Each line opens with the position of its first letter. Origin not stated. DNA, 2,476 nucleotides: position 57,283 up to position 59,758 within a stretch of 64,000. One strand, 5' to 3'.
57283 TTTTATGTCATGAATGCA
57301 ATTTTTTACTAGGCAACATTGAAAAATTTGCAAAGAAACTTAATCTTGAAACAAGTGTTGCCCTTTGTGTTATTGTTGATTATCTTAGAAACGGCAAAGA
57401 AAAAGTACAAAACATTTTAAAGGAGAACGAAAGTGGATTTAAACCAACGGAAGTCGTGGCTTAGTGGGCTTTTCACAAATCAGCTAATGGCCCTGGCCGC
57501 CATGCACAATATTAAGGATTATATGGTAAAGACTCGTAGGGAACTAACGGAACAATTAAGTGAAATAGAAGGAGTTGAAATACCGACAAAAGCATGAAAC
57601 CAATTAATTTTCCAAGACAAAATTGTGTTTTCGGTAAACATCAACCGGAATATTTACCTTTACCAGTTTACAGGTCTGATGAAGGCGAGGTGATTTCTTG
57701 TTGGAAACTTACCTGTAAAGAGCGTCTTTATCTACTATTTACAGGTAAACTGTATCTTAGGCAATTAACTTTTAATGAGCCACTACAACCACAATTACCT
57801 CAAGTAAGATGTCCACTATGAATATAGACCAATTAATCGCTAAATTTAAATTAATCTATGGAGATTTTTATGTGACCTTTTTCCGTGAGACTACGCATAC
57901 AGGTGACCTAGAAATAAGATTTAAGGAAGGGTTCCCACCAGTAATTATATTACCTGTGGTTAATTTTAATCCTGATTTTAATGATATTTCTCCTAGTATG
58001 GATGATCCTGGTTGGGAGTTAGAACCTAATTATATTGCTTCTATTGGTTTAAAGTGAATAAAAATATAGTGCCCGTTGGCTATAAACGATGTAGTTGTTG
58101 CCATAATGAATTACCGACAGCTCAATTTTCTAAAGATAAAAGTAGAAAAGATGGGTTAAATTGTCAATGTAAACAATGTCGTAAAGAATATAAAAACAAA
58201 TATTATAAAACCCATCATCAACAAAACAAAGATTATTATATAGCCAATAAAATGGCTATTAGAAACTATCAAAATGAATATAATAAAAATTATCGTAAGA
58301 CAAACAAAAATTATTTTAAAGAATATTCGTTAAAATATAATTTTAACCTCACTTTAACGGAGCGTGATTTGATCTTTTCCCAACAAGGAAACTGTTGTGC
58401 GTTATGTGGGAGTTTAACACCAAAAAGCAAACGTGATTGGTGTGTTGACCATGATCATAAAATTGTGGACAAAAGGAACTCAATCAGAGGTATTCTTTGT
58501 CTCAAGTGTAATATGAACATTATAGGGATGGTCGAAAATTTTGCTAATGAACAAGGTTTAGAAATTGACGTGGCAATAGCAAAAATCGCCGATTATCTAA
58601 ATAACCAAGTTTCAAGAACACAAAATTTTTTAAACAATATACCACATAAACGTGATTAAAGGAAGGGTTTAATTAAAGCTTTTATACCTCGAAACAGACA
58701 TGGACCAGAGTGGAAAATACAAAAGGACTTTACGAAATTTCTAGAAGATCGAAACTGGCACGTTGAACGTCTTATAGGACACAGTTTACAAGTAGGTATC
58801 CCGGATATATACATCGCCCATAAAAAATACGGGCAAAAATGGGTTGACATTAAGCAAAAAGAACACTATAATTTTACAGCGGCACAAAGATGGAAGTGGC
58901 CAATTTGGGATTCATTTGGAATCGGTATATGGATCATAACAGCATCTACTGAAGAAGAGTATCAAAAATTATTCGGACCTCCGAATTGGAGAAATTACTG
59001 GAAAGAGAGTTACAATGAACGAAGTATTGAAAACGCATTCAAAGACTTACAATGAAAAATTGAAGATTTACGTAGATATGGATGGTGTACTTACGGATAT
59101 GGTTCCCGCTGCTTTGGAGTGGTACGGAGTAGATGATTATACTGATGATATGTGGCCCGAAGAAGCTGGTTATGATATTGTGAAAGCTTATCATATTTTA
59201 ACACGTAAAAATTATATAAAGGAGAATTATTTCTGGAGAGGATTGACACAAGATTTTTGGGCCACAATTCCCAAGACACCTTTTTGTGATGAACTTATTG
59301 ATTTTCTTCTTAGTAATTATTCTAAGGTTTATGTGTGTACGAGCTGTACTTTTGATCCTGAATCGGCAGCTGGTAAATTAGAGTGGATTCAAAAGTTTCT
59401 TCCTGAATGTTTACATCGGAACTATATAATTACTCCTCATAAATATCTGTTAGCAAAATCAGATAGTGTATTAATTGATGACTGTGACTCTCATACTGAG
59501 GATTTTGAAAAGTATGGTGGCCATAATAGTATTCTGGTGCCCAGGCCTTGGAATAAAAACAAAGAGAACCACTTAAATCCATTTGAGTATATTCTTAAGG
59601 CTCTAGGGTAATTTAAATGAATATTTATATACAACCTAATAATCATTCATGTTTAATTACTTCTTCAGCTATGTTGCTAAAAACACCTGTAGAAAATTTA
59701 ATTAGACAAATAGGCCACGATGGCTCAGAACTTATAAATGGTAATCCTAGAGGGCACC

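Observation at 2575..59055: Single-base homopolymer indels are concentrated in nuclease genes, suggesting real inactivation or slippage-dependent control rather than random error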

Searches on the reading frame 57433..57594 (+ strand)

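Call 81: search_protein_families(library=phrogs, proteins=[window:57433-57594:+], max_evalue=0.001)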
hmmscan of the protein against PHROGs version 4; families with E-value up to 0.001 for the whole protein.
window:57433-57594:+ (54 aa): 1 family
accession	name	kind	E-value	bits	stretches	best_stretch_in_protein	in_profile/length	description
phrog_2724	-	unknown function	0.0007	21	1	5-46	41-82/83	-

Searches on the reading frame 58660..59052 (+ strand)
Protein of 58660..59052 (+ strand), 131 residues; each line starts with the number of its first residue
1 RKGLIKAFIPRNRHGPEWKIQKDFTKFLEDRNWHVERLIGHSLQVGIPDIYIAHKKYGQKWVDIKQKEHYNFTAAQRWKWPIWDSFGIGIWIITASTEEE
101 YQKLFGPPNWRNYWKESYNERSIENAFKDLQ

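Call 30: search_protein_families(library=pfam, proteins=[window:58660-59052:+], max_evalue=0.05)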
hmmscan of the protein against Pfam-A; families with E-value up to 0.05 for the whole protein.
seq(131 aa): 0 families

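Call 31: search_protein_families(library=phrogs, proteins=[window:58660-59052:+], max_evalue=0.05)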
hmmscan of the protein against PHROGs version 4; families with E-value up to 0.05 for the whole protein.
seq(131 aa): 0 families

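Call 32: find_homologous_proteins(query=window:58660-59052:+, max_evalue=0.001)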
Query seq(131 aa) (131 aa): 18 proteins with E <= 0.001 among 19 candidates.
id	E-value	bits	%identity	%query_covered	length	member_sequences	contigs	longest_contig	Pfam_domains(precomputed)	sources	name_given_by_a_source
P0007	7.7e-62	225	73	97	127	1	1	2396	-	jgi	-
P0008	1.0e-61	225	73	97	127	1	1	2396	-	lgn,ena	-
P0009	1.3e-59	218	72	97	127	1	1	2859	-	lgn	-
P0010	3.7e-48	181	60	92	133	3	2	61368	-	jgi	jgi:hypothetical protein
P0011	8.9e-44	167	56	92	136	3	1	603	-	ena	-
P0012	2.3e-42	162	57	92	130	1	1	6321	-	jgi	-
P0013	4.7e-42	161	58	85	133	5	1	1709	-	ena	-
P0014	1.4e-41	160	58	91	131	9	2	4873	-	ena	-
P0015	2.9e-41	159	63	79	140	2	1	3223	-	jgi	-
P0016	4.0e-41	158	72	72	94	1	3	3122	-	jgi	jgi:hypothetical protein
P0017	1.0e-40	157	61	83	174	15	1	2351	-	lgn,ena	-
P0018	1.1e-39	154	57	91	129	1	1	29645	-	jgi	-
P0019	2.0e-39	153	53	94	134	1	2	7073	-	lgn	-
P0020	7.3e-37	144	51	96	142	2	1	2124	-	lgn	-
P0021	1.0e-36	144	52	89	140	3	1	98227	-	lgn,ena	-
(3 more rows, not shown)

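Call 34: find_encoding_contigs(protein=P0009, flank=10000, max_places=4)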
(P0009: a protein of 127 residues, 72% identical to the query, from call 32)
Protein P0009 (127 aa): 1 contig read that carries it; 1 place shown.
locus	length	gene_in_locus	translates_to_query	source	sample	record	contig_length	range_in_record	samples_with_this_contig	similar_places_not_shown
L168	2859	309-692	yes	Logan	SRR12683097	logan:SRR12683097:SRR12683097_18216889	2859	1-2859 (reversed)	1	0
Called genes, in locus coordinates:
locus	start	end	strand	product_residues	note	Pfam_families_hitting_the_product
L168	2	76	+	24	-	?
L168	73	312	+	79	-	-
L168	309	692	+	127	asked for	-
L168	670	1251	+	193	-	PF06941:NT5C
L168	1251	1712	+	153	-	-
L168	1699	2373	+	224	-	-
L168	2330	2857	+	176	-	?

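Call 35: search_solved_structures(query=A1, max_evalue=1, show_alignments=2)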
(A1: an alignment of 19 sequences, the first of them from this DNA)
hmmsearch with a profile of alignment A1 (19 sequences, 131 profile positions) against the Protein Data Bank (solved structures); distinct sequences matched with E-value up to 1: 0.
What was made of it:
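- On VRR-NUC (PF08774): Call 35: no PDB sequence hit with a 19-sequence profile.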

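Call 62: predict_structure(alignment_id=A1)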
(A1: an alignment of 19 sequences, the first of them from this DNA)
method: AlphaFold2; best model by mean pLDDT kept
length: 131 residues; sequences in the alignment: 19
mean_pLDDT: 82.9   pTM: 0.76
mean pLDDT of the five models: 82.9, 82.5, 75.2, 73.0, 72.2
residues with pLDDT >= 90: 73; 70-90: 28; 50-70: 18; < 50: 12
segments of 3 or more residues with pLDDT < 50: 1-10
pLDDT, mean of each block of 10 residues (from residue 1): 43 71 94 87 78 97 91 88 93 96 97 89 57 46
secondary structure, 60 per line:
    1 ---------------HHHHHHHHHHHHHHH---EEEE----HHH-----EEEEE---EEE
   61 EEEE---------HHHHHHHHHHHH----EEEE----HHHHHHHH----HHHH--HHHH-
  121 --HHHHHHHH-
elements in order: H16-30 E34-37 E50-54 E58-64 H74-85 E90-93 H98-105 H110-113 H116-119 H123-130
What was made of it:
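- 58672..59055 (+): An intact PD-(D/E)xK nuclease-like ORF with a VRR-NUC-like fold. It has no ATG, GTG or TTG in frame. The likely start is ATT 58672, behind the Shine-Dalgarno-like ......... It lies in the same frame as HNH6, 12 nt after its TAA. The ATG at 58700 is out of frame and irrelevant. Model pLDDT is 82.9 (call 62).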

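Call 64: fold_search(model_id=the predicted structure, library=pdb)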
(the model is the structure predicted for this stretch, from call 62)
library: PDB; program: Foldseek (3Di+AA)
matches with E <= 10: 204; with E <= 0.001: 0
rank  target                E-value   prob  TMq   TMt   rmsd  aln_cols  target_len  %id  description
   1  4qbn_A                1.8e-03  1.00  0.56  0.76   2.5        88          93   16  VRR_NUC domain (released 2014-09-10)
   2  2wiw_B                6.3e-03  1.00  0.45  0.46   3.4        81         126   14  Crystal structures of Holliday junction resolvases from Archaeoglobus fulgidus bound to DNA substrate (released 2009-05-26)
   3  2wcw_C                8.7e-03  1.00  0.45  0.48   3.5        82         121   13  1.6A resolution structure of Archaeoglobus fulgidus Hjc, a Holliday junction resolvase from an archaeal hyperthermophi (released 2009-03-24)
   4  2wj0_A                9.3e-03  1.00  0.47  0.49   3.7        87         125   13  Crystal structures of Holliday junction resolvases from Archaeoglobus fulgidus bound to DNA substrate (released 2009-05-26)
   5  2wcw_A                1.1e-02  1.00  0.44  0.45   3.9        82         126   13  1.6A resolution structure of Archaeoglobus fulgidus Hjc, a Holliday junction resolvase from an archaeal hyperthermophi (released 2009-03-24)
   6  2wcw_D                1.1e-02  1.00  0.46  0.48   3.5        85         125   13  1.6A resolution structure of Archaeoglobus fulgidus Hjc, a Holliday junction resolvase from an archaeal hyperthermophi (released 2009-03-24)
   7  2eo0_B                1.2e-02  1.00  0.42  0.44   3.1        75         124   15  Crystal Structure of Holliday Junction Resolvase ST1444 (released 2007-10-02)
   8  4tkd_B                2.5e-02  0.99  0.40  0.44   3.5        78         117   14  Sulfolobus solfataricus HJC mutants (released 2015-08-12)
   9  2zyz_C                2.5e-02  0.98  0.39  0.50   3.6        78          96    8  Pyrobaculum aerophilum splicing endonuclease (released 2009-06-23)
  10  2wiz_A                3.7e-02  0.99  0.44  0.46   3.4        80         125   14  Crystal structures of Holliday junction resolvases from Archaeoglobus fulgidus bound to DNA substrate (released 2009-05-26)
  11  2zyz_A                3.7e-02  0.96  0.38  0.50   3.9        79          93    9  Pyrobaculum aerophilum splicing endonuclease (released 2009-06-23)
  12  4qbo                  4.2e-02  0.99  0.50  0.68   5.3        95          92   12  VRR_NUC domain (released 2014-09-10)
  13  5x89                  5.8e-02  0.97  0.42  0.18   3.9        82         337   15  The X-ray crystal structure of subunit fusion RNA splicing endonuclease from Methanopyrus kandleri (released 2018-01-24)
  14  4qbl_C                6.2e-02  0.96  0.45  0.48   3.8        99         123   16  VRR_NUC domain protein (released 2014-09-10)
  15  4qbl_A                6.6e-02  0.98  0.52  0.56   3.7       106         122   13  VRR_NUC domain protein (released 2014-09-10)
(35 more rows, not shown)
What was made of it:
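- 58672..59055 (+): The top PDB fold hit is 4qbn 'VRR_NUC domain', followed by Hjc resolvases (call 64).
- On VRR-NUC (PF08774): Call 64: the top hit is 4qbn_A 'VRR_NUC domain' (E 1.8e-3, TM 0.76 by target, rmsd 2.5 over 88 columns), followed by Hjc resolvases.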

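Call 75: find_encoding_contigs(protein=P0007, flank=3000, max_places=3)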
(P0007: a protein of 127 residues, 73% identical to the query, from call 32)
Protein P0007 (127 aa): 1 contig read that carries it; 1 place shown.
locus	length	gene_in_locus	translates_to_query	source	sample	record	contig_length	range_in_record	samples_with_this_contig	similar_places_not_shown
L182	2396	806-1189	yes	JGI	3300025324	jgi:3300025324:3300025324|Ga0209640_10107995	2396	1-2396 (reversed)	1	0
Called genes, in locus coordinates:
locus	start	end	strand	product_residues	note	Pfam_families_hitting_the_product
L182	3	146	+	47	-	?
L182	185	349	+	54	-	-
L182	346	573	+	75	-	-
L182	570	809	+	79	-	-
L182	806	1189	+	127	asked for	-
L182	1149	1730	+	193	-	PF06941:NT5C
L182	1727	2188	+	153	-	-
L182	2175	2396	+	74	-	?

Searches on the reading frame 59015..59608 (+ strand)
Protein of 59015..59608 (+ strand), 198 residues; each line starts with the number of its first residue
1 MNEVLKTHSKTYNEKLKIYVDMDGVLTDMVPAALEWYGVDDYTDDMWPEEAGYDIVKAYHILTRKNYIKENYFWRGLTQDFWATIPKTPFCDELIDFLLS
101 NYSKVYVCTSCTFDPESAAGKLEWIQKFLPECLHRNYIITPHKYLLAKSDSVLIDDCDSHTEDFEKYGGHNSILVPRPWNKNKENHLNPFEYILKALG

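Call 20: find_encoding_contigs(protein=window:59015-59608:+, flank=10000, max_places=10)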
Protein window:59015-59608:+ (198 aa): 3 contigs read that carry it; 3 places shown.
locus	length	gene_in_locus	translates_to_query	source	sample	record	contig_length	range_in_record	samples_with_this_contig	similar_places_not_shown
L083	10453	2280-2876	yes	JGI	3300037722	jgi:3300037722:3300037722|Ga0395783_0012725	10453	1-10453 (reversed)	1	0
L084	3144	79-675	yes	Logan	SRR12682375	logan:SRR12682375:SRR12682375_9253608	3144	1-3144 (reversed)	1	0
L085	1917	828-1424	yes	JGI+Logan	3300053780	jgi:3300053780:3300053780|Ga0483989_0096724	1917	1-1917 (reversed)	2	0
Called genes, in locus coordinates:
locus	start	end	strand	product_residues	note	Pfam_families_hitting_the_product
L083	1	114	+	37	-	?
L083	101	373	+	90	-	-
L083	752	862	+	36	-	-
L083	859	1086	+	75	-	-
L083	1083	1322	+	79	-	-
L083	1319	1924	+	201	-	PF02945:Endonuclease_7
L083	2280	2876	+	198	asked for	PF06941:NT5C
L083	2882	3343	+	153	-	-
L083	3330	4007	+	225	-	-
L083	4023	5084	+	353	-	PF14743:DNA_ligase_OB_2 (weak)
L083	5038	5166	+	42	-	-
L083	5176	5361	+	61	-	-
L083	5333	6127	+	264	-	-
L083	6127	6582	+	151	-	PF00583:Acetyltransf_1, PF13673:Acetyltransf_10 (weak), PF13508:Acetyltransf_7 (weak)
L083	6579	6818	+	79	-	-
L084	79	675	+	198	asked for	PF06941:NT5C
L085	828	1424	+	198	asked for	PF06941:NT5C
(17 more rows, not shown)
